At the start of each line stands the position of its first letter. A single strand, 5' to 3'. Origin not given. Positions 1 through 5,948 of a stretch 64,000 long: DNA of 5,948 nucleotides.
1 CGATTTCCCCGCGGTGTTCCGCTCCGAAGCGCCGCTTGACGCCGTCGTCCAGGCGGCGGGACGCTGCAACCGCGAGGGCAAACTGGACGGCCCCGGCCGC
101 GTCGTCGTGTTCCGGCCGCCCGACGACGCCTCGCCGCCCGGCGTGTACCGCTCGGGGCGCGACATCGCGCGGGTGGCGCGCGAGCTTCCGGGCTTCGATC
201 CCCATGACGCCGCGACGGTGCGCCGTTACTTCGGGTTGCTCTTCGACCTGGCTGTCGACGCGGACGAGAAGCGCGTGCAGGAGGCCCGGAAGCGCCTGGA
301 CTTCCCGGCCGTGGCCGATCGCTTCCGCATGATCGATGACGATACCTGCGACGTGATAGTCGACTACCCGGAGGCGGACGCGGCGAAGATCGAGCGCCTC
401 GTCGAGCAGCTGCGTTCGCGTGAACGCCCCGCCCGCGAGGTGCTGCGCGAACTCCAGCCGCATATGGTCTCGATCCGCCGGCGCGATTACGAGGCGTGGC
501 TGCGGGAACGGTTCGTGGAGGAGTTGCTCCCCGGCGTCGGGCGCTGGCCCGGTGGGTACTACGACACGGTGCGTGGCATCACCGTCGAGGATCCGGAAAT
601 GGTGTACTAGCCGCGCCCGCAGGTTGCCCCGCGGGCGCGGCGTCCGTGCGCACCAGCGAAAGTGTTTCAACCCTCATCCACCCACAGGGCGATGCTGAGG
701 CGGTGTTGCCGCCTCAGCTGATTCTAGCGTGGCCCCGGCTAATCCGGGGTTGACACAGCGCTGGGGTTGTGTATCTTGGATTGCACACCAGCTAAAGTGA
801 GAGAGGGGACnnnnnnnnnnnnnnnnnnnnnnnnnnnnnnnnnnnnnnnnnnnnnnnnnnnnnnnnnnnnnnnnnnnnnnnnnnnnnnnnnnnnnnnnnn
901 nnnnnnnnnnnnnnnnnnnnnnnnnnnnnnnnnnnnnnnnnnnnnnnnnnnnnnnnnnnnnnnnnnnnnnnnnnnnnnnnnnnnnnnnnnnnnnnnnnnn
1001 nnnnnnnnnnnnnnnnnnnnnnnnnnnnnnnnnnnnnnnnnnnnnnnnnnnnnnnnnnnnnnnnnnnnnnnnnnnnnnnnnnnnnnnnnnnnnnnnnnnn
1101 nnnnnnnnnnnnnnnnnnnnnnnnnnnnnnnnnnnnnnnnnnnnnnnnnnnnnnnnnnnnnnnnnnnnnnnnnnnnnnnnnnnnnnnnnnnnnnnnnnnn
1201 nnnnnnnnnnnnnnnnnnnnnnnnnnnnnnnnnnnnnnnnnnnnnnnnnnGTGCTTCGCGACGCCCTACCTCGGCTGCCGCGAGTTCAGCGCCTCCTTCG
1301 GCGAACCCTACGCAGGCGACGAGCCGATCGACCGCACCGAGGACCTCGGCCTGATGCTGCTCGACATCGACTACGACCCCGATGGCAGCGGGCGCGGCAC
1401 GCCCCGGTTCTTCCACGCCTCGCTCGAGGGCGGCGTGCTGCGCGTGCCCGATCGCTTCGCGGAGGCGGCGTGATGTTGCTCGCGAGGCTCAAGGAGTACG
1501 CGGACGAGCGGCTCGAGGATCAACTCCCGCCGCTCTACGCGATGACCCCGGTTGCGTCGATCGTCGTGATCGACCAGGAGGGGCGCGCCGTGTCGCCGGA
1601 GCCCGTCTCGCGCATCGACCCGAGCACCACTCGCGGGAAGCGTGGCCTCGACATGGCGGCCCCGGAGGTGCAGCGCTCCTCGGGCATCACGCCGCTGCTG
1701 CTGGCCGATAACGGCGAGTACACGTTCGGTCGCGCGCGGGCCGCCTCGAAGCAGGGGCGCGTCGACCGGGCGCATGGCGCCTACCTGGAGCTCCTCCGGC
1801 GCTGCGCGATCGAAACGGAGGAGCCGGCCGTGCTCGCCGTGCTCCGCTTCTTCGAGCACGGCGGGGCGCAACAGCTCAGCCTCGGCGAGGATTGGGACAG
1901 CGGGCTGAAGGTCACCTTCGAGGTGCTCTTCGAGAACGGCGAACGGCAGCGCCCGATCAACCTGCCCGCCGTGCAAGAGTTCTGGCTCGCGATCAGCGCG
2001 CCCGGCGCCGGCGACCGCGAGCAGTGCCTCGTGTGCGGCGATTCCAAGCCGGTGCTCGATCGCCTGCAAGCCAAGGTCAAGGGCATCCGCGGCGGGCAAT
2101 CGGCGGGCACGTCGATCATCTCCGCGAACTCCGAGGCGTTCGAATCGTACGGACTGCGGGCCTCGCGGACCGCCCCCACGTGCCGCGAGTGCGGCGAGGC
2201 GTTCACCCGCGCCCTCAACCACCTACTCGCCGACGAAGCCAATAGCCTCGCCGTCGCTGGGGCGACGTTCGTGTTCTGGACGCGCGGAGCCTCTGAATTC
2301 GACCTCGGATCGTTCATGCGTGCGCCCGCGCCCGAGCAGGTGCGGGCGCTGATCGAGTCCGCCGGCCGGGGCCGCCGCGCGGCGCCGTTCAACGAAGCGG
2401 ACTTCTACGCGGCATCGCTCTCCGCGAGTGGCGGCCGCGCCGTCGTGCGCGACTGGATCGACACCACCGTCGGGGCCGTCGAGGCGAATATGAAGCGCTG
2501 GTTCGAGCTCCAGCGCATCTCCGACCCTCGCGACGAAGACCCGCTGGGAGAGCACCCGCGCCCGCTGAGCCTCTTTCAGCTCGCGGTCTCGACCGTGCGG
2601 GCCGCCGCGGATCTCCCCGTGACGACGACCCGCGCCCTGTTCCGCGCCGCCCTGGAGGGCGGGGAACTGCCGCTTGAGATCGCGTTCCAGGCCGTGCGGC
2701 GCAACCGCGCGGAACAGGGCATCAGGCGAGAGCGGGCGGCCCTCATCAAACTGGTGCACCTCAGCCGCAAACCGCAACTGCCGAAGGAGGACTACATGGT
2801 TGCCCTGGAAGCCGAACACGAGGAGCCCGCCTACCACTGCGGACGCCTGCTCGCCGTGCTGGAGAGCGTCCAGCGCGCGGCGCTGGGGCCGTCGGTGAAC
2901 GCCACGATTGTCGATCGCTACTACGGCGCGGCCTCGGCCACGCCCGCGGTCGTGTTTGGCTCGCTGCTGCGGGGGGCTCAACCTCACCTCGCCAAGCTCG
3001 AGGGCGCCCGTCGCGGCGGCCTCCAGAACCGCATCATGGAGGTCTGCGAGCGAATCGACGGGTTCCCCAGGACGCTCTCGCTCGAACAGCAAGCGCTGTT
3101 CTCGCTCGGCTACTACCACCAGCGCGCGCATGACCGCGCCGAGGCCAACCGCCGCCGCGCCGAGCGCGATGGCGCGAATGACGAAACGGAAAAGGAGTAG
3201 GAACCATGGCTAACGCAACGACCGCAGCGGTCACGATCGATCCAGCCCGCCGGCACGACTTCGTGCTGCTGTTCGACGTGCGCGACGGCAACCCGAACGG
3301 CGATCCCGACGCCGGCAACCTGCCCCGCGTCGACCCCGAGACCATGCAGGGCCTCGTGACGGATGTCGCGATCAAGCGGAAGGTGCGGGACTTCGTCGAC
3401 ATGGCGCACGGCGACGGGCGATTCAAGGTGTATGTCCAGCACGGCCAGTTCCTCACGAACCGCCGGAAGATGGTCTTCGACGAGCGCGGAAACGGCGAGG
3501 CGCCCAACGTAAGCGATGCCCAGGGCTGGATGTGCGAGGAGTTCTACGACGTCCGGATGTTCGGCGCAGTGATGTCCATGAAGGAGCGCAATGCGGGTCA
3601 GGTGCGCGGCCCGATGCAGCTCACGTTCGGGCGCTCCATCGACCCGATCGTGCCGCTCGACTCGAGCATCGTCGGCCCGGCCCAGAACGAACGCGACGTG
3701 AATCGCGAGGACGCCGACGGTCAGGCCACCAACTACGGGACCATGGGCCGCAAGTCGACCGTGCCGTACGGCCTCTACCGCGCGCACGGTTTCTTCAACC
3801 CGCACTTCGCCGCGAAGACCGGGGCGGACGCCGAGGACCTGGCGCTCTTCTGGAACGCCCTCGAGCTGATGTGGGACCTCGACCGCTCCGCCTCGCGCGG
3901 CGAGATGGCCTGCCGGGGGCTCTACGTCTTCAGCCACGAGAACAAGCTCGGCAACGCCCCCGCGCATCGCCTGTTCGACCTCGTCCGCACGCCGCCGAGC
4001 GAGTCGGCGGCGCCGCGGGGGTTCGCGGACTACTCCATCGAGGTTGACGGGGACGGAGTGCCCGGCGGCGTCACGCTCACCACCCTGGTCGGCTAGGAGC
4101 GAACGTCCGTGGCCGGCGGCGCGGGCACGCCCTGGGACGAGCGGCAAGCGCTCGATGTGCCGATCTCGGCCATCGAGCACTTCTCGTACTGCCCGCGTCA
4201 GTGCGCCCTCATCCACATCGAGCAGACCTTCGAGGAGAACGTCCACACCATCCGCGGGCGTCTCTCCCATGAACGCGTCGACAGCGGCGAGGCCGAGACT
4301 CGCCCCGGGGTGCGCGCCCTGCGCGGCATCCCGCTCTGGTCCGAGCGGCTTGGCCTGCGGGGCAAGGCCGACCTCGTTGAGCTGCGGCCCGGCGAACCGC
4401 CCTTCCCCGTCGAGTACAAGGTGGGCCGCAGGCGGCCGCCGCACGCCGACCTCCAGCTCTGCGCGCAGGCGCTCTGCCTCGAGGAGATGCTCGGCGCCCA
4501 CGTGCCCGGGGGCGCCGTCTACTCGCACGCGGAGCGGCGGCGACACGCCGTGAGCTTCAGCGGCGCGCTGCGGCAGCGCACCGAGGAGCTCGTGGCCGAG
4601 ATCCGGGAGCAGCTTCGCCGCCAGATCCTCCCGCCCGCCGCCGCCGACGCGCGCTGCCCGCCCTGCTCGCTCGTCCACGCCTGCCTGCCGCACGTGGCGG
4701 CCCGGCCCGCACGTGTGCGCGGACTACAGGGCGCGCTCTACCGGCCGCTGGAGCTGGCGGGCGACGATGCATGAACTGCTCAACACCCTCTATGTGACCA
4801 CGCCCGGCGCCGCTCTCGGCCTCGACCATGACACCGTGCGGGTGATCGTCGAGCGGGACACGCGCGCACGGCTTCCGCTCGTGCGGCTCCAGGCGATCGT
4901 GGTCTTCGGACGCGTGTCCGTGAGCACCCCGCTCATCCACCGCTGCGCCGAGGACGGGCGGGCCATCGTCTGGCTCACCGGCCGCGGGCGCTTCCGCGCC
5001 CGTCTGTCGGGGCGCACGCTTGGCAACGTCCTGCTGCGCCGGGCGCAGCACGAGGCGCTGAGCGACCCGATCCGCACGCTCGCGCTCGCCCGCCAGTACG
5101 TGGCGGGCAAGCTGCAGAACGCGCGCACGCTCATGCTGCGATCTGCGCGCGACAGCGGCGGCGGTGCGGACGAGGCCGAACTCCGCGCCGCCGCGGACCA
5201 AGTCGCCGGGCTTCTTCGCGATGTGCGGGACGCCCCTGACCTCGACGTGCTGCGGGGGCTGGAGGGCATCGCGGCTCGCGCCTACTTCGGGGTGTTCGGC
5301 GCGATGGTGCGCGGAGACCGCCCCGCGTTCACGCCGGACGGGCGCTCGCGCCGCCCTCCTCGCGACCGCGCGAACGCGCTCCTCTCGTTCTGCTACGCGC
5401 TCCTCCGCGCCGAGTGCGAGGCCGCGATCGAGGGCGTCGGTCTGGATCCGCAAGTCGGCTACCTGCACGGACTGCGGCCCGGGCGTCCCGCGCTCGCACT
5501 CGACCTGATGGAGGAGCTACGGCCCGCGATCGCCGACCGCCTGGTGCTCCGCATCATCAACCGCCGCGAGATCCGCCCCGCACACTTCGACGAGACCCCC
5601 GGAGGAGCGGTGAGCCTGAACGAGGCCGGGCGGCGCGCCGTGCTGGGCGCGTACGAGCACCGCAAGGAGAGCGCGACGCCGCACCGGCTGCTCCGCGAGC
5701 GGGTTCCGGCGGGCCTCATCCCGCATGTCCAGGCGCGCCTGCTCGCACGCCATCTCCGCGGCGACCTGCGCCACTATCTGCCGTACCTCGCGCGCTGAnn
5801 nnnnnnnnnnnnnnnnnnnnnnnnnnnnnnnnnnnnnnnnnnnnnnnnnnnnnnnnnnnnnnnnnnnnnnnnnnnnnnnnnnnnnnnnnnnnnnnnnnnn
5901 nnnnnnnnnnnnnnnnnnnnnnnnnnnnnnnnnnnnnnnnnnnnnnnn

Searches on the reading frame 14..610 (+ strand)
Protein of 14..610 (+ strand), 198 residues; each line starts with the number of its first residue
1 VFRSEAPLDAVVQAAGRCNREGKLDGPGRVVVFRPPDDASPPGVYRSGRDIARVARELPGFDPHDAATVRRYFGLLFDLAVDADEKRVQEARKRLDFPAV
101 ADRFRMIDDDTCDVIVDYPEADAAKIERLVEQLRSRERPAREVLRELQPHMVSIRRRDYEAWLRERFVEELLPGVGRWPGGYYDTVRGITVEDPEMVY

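Call 8: search_protein_families(library=ncbifam, proteins=[window:14-610:+], max_evalue=0.001)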
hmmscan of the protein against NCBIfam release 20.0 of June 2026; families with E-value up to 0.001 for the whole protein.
window:14-610:+ (198 aa): 1 family
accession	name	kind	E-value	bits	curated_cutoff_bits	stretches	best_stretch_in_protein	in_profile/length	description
TIGR02621.3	cas3_GSU0051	exception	0.00012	21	400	1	5-41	357-392/854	type I-G CRISPR-associated helicase/endonuclease Cas3g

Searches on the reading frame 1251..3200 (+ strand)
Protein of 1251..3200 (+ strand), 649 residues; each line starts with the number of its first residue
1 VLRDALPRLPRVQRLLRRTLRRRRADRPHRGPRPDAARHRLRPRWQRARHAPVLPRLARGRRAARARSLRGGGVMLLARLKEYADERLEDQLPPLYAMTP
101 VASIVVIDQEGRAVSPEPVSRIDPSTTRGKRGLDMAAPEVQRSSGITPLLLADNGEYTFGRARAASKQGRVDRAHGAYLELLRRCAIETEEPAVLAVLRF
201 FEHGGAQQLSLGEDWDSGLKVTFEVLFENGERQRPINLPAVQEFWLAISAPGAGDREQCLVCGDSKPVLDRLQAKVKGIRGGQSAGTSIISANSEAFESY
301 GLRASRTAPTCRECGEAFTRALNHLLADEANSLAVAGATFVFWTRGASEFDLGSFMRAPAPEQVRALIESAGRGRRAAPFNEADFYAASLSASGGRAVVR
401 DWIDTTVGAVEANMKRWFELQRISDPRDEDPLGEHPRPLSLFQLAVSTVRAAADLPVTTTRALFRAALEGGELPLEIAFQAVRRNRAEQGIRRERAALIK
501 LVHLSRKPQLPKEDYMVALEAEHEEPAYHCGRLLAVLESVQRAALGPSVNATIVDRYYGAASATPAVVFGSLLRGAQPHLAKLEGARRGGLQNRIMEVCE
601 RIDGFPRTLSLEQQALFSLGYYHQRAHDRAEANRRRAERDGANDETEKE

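Call 8: search_protein_families(library=ncbifam, proteins=[window:1251-3200:+], max_evalue=0.001)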
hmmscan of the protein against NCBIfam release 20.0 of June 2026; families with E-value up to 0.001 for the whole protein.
window:1251-3200:+ (649 aa): 1 family
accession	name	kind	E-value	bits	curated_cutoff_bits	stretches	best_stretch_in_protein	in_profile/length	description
TIGR01863.1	cas_Csd1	equivalog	3.9e-110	369.1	218.65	1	77-630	1-582/588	type I-C CRISPR-associated protein Cas8c/Csd1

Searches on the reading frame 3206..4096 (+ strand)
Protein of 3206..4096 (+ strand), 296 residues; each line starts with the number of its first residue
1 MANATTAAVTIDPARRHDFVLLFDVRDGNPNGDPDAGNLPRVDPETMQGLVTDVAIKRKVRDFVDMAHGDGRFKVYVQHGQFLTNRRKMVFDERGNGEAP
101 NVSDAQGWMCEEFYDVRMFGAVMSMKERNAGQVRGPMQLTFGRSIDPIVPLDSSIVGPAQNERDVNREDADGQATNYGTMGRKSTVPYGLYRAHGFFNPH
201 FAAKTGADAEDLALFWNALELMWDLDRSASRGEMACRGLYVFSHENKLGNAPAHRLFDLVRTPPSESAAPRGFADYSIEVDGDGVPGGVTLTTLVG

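Call 8: search_protein_families(library=ncbifam, proteins=[window:3206-4096:+], max_evalue=0.001)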
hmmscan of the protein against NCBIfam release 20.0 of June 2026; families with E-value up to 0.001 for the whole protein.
window:3206-4096:+ (296 aa): 3 families
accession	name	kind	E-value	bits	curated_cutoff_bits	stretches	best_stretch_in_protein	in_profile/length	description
TIGR02589.1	cas_Csd2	exception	2.4e-89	299.5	182.25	1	16-293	1-283/284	type I-C CRISPR-associated protein Cas7/Csd2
TIGR01595.1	cas_CT1132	subfamily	1.2e-64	218.5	125.8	1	15-280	3-267/268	CRISPR-associated protein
TIGR02590.1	cas_Csh2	exception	5.5e-28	98.3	171.55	1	16-219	1-197/286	type I-B CRISPR-associated protein Cas7/Csh2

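Call 18: find_encoding_contigs(protein=window:3206-4096:+, flank=10000, max_places=10)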
Protein window:3206-4096:+ (296 aa): no gene with exactly this product is on record in the collection.

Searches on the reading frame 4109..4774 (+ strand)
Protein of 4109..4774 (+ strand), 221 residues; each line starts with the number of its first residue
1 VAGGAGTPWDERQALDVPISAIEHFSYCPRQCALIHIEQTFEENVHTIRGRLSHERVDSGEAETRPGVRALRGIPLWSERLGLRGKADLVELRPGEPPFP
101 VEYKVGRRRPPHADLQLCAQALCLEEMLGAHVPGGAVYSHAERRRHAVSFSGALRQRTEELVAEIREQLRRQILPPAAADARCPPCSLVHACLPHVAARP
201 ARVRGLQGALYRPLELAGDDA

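Call 8: search_protein_families(library=ncbifam, proteins=[window:4109-4774:+], max_evalue=0.001)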
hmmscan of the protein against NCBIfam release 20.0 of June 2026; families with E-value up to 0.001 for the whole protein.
window:4109-4774:+ (221 aa): 4 families
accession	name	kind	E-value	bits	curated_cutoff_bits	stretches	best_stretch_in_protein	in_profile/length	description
NF049935.1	cas4g_cas1g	exception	6.1e-37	127.3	560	1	17-195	2-192/546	CRISPR-associated endonuclease Cas4g/Cas1g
TIGR00372.1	cas4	equivalog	1.4e-32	113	65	1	18-194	2-180/180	CRISPR-associated protein Cas4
TIGR04328.1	cas4_PREFRAN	exception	2.1e-06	27.9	70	1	19-166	3-150/178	type V CRISPR-associated protein Cas4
TIGR03491.1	TIGR03491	subfamily_domain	0.00021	20.4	97.45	1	100-193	113-205/462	TM0106 family RecB-like putative nuclease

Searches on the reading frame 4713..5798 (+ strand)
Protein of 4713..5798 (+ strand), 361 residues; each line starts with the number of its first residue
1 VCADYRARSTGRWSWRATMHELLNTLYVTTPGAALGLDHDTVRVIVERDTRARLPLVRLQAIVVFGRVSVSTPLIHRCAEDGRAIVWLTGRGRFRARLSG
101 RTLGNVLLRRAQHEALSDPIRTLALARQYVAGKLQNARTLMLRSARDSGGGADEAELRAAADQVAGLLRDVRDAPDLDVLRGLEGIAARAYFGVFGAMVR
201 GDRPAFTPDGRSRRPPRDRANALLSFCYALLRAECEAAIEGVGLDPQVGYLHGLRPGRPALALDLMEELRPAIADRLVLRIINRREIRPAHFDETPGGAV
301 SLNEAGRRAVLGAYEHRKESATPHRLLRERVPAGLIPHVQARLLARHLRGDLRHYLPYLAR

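Call 8: search_protein_families(library=ncbifam, proteins=[window:4713-5798:+], max_evalue=0.001)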
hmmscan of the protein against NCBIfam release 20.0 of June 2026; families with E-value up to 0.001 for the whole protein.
window:4713-5798:+ (361 aa): 9 families
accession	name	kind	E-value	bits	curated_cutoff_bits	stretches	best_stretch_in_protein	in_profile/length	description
TIGR03640.1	cas1_DVULG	exception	6.1e-141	469.5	385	1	22-359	2-339/340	type I-C CRISPR-associated endonuclease Cas1c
NF049935.1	cas4g_cas1g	exception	3.6e-97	326.1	560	1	21-361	212-546/546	CRISPR-associated endonuclease Cas4g/Cas1g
TIGR04093.1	cas1_CYANO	exception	5.4e-82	275.4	385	1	24-360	1-333/334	type I-D CRISPR-associated endonuclease Cas1d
TIGR00287.1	cas1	equivalog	4.3e-77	259.4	71.7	1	25-354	1-325/327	CRISPR-associated endonuclease Cas1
TIGR03983.1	cas1_MYXAN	equivalog_domain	5.6e-57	193.2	358.05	1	24-329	12-315/347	type I-MYXAN CRISPR-associated endonuclease Cas1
TIGR03641.1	cas1_HMARI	exception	2.1e-43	148.9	304.1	1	25-357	2-319/324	type I-B CRISPR-associated endonuclease Cas1b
TIGR04329.1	cas1_PREFRAN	exception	2e-22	79.7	300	1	47-292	29-260/317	type V CRISPR-associated endonuclease Cas1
TIGR03639.1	cas1_NMENI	exception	1.4e-10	40.9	120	1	182-282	145-232/278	type II CRISPR-associated endonuclease Cas1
TIGR03638.1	cas1_ECOLI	exception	3.1e-09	36.5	215.6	1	171-253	124-205/269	type I-E CRISPR-associated endonuclease Cas1e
